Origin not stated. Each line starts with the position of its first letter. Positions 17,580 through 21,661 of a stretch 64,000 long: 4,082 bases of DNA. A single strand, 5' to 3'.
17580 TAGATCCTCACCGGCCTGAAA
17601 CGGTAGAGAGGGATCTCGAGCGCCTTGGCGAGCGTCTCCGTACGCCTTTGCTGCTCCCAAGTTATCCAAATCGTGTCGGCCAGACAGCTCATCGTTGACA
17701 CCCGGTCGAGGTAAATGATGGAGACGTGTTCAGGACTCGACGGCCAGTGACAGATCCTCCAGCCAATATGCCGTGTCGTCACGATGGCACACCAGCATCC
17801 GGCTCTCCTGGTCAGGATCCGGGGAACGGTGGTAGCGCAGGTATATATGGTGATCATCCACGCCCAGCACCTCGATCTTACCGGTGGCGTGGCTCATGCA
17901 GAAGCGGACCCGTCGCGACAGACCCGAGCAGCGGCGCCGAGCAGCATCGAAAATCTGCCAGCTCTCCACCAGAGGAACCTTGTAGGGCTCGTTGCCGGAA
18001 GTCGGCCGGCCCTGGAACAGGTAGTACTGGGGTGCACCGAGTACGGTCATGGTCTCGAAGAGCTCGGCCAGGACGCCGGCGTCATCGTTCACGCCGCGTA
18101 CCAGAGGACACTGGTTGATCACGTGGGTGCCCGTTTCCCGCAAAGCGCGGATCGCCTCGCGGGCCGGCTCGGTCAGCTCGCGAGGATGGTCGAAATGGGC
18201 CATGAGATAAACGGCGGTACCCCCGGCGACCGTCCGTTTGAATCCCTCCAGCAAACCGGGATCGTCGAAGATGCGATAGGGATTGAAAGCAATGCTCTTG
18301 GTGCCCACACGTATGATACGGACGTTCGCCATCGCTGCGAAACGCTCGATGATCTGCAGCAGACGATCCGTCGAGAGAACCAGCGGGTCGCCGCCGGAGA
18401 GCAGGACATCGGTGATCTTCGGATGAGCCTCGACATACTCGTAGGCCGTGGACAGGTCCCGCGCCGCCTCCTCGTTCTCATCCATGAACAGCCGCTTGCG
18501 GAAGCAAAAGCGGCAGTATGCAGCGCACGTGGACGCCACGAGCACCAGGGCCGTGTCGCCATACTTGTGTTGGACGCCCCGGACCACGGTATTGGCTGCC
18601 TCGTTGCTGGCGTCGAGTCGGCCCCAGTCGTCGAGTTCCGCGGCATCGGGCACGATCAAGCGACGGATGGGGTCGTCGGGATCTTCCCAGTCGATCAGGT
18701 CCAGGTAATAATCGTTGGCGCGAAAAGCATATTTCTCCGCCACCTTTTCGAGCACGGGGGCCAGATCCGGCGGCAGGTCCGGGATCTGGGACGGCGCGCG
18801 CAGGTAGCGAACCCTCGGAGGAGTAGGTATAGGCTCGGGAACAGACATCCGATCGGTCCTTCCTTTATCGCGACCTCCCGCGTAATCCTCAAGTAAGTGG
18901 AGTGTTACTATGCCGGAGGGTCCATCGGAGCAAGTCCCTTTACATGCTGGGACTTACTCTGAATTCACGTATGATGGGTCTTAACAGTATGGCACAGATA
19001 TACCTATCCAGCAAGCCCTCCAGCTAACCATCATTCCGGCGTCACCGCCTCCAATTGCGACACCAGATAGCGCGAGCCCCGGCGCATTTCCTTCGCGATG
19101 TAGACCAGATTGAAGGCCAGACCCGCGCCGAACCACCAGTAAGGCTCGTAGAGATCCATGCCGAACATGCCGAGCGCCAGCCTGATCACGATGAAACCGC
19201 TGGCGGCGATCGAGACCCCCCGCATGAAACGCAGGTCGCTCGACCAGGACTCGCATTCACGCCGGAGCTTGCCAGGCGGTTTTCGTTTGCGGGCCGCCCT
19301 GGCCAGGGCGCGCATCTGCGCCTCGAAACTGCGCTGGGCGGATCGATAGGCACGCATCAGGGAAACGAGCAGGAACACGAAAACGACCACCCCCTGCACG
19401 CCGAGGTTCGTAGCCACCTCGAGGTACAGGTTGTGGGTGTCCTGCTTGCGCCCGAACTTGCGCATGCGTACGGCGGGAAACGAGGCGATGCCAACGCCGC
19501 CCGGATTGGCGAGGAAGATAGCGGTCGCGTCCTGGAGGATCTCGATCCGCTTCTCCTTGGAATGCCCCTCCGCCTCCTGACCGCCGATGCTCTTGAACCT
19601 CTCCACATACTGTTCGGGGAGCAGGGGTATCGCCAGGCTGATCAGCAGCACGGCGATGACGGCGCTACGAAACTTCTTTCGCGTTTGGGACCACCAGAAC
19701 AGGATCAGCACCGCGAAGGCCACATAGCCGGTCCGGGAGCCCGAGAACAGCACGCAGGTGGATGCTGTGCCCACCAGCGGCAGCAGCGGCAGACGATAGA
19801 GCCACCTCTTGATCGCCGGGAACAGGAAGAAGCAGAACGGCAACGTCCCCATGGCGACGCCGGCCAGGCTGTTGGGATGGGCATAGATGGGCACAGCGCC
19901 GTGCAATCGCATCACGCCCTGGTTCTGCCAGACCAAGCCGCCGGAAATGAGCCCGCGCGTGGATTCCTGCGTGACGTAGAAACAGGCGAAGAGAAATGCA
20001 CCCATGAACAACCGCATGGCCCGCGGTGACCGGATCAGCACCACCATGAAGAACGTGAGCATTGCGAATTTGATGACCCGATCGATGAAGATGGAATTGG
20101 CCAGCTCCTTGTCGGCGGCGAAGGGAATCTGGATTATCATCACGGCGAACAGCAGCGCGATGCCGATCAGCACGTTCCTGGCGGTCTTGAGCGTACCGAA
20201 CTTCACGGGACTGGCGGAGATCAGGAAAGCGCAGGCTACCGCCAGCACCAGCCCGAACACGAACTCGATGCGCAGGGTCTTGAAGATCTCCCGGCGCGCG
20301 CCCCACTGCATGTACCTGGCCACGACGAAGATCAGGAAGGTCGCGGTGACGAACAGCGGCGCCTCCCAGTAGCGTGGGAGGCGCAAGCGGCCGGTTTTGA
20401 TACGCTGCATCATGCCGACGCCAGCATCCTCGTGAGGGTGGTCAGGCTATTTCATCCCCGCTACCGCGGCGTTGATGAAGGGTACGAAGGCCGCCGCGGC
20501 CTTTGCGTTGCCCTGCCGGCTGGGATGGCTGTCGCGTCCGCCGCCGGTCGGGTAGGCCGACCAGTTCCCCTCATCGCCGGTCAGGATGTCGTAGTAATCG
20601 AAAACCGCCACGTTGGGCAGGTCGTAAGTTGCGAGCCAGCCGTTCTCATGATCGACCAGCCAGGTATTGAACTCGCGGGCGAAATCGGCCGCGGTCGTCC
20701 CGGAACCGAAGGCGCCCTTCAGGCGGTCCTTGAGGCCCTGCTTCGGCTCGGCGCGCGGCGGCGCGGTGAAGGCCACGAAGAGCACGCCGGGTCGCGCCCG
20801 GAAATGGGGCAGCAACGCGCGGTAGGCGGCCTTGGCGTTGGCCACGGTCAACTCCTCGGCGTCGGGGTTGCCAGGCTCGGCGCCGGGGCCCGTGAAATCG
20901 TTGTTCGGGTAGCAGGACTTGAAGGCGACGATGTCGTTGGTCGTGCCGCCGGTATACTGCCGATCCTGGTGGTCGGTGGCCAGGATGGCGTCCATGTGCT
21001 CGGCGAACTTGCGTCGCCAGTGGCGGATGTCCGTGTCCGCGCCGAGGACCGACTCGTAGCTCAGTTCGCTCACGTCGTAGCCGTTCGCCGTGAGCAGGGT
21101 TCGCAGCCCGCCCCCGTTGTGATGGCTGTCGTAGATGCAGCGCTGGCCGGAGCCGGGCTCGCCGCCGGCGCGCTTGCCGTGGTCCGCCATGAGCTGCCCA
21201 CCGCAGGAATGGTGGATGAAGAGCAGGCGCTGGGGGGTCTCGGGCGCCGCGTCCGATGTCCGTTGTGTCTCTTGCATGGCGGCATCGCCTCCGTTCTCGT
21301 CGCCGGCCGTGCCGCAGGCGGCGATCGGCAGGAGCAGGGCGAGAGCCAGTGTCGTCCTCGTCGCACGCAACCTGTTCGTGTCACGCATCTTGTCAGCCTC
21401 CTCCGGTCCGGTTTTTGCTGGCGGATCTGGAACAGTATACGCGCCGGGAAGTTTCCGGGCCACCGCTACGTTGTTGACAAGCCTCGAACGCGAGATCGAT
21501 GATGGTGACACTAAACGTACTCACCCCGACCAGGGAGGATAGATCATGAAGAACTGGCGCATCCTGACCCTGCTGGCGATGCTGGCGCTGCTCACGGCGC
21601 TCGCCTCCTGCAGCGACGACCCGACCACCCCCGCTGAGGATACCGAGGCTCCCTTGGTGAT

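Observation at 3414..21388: Polysaccharide locus combining two PaaK/CapK-like adenylating enzymes with a KamA-family aminomutase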

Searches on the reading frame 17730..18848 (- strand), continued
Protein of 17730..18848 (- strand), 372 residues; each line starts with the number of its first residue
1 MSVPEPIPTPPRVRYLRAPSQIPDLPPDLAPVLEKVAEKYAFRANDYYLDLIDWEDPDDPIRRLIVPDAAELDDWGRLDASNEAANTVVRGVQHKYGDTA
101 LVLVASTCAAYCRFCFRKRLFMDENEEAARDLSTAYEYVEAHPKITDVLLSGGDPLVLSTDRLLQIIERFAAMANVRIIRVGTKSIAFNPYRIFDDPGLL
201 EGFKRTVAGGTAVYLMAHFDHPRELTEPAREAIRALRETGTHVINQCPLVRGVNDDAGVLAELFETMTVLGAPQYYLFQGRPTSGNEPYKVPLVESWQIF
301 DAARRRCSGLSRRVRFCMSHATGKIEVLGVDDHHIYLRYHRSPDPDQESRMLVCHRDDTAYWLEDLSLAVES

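Call 56: find_related_loci(query=window:17730-18845:-, collection=metagenome_contigs, flank=10000)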
Query window:17730-18845:- (371 aa) in metagenome_contigs; peptide patterns used: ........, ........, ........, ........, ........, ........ (x = any residue, [..] = any of these).
286 stretches matched a pattern; 189 encode a relative of the query (tblastn E <= 1e-3); the best 80 are kept; 80 distinct loci.
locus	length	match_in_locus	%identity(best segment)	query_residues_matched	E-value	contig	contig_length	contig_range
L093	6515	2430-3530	68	1-367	2e-171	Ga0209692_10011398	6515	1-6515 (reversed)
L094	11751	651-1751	68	1-367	7e-170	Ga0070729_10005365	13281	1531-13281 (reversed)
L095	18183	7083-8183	68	1-367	1e-168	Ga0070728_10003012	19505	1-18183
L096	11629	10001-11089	66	3-365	8e-162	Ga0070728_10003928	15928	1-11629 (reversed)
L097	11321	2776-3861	67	6-367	8e-151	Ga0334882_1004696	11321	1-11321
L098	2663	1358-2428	59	9-365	7e-159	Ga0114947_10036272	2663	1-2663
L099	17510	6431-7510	58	11-370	6e-150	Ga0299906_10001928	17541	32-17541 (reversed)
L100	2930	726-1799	56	11-368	7e-153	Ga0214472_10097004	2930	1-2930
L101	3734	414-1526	56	1-371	7e-149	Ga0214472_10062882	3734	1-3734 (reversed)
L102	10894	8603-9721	57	4-371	1e-143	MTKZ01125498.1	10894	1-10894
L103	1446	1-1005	60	32-366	4e-156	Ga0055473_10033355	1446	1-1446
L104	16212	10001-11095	56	3-368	2e-142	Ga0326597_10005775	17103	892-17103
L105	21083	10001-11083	57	5-365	1e-142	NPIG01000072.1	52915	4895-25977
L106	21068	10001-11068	55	11-366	7e-142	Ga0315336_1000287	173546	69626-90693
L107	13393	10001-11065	57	11-365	2e-141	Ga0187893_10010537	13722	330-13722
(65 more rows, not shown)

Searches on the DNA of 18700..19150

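Call 47: search_rna_families(source=window, start=18700, end=19150, threshold=evalue, max_evalue=5)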
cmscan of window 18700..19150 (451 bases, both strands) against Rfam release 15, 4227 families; matches with E-value up to 5: 0.
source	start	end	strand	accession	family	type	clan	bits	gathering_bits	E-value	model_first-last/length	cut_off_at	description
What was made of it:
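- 18849..19030 (-): 182-nt AT-richer leader upstream of the KamA-like gene, with an 11-bp hairpin at about 18928-18959. No Rfam match (call 47).
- Tried and rejected: A lysine, Na+ or other riboswitch would have hinted at the substrate, but there was no Rfam match even at E <= 5 (call 47).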

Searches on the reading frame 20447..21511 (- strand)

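Call 5: search_protein_families(library=pfam, proteins=[window:20447-21511:-])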
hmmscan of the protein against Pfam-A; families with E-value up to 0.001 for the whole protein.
window:20447-21511:- (354 aa): 0 families

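Call 6: search_protein_families(library=ncbifam, proteins=[window:20447-21511:-], max_evalue=0.01)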
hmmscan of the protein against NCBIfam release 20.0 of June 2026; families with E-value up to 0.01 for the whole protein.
window:20447-21511:- (354 aa): 0 families

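Call 7: search_protein_families(library=pfam, proteins=[window:20447-21511:-], max_evalue=10)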
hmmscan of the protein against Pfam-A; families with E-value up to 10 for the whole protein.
window:20447-21511:- (354 aa): 2 families
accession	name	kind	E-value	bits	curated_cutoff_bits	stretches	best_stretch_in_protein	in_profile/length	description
PF13472.12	Lipase_GDSL_2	-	0.0021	19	32.9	1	219-336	87-177/178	GDSL-like Lipase/Acylhydrolase family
PF02999.19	Borrelia_orfD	-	0.28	12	27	1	255-315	5-65/100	Borrelia orf-D family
